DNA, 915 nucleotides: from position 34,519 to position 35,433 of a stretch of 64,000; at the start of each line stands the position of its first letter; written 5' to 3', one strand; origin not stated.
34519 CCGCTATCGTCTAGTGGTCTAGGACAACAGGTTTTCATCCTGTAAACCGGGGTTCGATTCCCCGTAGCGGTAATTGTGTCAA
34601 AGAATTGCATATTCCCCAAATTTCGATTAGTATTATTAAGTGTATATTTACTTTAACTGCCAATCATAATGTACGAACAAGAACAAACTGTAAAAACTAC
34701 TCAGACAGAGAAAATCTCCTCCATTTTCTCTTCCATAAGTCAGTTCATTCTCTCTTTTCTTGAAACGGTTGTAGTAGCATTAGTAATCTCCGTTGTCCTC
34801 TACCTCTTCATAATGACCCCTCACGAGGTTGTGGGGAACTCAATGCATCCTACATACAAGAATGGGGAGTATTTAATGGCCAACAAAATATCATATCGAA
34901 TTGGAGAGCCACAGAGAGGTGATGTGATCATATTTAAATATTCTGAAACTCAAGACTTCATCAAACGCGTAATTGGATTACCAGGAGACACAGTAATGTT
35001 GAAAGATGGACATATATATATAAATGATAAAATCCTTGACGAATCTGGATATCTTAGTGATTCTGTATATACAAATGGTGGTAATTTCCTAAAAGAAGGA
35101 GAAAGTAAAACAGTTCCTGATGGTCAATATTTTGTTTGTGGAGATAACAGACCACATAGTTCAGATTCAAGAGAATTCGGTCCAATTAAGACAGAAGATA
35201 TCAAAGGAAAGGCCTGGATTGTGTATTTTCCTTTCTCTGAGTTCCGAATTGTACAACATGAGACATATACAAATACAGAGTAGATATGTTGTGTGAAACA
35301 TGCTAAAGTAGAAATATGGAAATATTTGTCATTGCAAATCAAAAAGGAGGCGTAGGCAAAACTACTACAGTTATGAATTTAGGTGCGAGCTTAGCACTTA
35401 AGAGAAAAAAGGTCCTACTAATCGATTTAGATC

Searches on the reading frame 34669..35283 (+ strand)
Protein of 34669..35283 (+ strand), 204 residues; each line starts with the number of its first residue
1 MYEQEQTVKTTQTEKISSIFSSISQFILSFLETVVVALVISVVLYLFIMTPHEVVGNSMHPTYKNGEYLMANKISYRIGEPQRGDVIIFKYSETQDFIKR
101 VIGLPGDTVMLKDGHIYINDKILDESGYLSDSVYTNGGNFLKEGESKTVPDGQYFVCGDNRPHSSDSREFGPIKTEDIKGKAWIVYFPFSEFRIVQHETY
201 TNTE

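Call 60: search_protein_families(library=ncbifam, proteins=[window:34669-35283:+], max_evalue=0.01)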
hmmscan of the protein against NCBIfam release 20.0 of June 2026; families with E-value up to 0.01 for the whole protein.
window:34669-35283:+ (204 aa): 7 families
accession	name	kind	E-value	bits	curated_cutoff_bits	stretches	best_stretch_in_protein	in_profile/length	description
TIGR02227.1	sigpep_I_bact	equivalog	3.2e-50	170.2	47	1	32-189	3-161/162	signal peptidase I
NF008114.0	PRK10861.1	equivalog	2.4e-22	79.7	277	2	32-111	65-158/324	signal peptidase I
TIGR02771.1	TraF_Ti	equivalog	1.4e-13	50.7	100.25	1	95-181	82-164/171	conjugative transfer signal peptidase TraF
TIGR02754.1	sod_Ni_protease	equivalog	3.8e-09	36.9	63.25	1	149-182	55-88/90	nickel-type superoxide dismutase maturation protease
TIGR02228.1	sigpep_I_arch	equivalog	2.4e-08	34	51.85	1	24-103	11-84/158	signal peptidase I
NF010412.0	PRK13838.1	subfamily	9.1e-06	25.2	186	1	96-182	88-169/177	conjugal transfer pilin processing protease TraF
NF010459.0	PRK13884.1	subfamily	1.8e-05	24.3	156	1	97-180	88-170/178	conjugal transfer peptidase TraF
